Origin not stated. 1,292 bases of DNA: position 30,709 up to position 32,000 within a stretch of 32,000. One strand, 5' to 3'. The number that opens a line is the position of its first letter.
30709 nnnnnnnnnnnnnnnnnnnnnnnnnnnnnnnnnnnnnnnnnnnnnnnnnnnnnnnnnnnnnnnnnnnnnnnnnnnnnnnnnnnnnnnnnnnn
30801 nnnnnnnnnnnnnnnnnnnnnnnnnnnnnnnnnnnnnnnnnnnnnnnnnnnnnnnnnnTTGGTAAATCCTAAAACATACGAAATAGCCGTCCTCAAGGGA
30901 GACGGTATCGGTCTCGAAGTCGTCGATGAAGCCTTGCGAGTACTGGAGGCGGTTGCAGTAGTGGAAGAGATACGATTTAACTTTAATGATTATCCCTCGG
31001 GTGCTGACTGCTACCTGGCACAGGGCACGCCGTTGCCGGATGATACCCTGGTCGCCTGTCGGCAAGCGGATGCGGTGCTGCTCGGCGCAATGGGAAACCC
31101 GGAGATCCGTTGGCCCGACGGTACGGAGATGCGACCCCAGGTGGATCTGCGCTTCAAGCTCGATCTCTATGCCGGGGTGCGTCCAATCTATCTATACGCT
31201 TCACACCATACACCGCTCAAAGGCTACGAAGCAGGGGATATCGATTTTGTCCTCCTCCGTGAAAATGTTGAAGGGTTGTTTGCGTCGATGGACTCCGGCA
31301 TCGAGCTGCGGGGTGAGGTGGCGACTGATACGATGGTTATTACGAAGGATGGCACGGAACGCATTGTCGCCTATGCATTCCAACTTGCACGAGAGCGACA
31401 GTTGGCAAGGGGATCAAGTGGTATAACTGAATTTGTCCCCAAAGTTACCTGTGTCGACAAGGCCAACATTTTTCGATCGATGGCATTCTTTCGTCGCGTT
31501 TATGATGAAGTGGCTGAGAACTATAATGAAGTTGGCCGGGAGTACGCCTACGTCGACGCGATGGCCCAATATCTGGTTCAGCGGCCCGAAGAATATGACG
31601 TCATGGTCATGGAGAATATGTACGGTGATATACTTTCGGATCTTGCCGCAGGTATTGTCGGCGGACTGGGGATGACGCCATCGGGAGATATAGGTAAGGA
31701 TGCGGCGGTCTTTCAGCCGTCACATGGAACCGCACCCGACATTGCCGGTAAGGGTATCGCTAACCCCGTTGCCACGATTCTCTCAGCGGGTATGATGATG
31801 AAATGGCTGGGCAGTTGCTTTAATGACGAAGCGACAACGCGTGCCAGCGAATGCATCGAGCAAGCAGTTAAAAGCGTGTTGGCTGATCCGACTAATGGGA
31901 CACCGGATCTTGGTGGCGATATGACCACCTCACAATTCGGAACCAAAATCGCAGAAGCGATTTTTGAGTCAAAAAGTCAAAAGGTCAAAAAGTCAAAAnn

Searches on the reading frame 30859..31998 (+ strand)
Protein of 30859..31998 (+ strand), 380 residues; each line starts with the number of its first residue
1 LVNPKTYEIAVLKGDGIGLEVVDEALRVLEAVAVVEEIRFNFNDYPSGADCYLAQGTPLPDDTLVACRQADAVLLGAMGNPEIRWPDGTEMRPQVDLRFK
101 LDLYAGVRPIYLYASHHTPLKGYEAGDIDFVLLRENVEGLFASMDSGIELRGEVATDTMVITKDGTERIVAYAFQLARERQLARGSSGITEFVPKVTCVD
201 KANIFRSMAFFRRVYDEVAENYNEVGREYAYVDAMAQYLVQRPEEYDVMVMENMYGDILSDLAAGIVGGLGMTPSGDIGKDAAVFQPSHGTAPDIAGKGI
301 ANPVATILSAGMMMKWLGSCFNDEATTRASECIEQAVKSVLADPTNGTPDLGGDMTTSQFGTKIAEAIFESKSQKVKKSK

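Call 56: search_protein_families(library=ncbifam, max_evalue=0.01, proteins=[window:30859-31998:+])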
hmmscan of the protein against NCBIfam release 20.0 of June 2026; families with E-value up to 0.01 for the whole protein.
window:30859-31998:+ (380 aa): 19 families
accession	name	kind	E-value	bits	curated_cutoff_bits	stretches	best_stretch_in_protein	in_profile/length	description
TIGR02088.1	LEU3_arch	subfamily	2.7e-91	306.2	409.8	1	9-364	1-323/324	isopropylmalate/isohomocitrate dehydrogenases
NF040626.1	AksF2_Meth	equivalog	1.3e-89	300.8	540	1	7-368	2-330/333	homoisocitrate dehydrogenase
NF002898.0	PRK03437.1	equivalog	8.7e-86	288.3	393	1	5-368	3-345/347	3-isopropylmalate dehydrogenase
NF040619.1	AksF_Meth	equivalog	5.9e-84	282.1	500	1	7-364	2-343/343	homoisocitrate dehydrogenase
TIGR00169.1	leuB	equivalog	2.6e-82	276.7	353.2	1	9-367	2-348/349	3-isopropylmalate dehydrogenase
TIGR02089.1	TTC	equivalog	2.7e-78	263.3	470.4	1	5-368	2-352/352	tartrate dehydrogenase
NF006048.0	PRK08194.1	equivalog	1.3e-74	251.4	501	1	5-368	2-349/352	tartrate dehydrogenase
NF006529.0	PRK08997.1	equivalog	1.5e-73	247.7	510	1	8-366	5-333/335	isocitrate dehydrogenase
NF040855.1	iso_homocit_dh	equivalog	9.9e-67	225.6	680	1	7-371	2-322/345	isocitrate--homoisocitrate dehydrogenase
NF006673.0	PRK09222.1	equivalog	3.8e-64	217.4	509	1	6-372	4-341/482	NADP-dependent isocitrate dehydrogenase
TIGR00175.1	mito_nad_idh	equivalog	4e-61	207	432.4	1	7-366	4-332/334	isocitrate dehydrogenase (NAD(+))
TIGR02924.1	ICDH_alpha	equivalog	1.2e-50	173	561.35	1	8-319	2-290/473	isocitrate dehydrogenase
TIGR00183.1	prok_nadp_idh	equivalog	1.1e-41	143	567.3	1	4-339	24-386/417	isocitrate dehydrogenase (NADP(+))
NF005425.0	PRK07006.1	equivalog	3.4e-36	124.9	490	2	224-339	274-386/416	NADP-dependent isocitrate dehydrogenase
NF005036.0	PRK06451.1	equivalog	1.1e-33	116.6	484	2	230-342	273-378/412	NADP-dependent isocitrate dehydrogenase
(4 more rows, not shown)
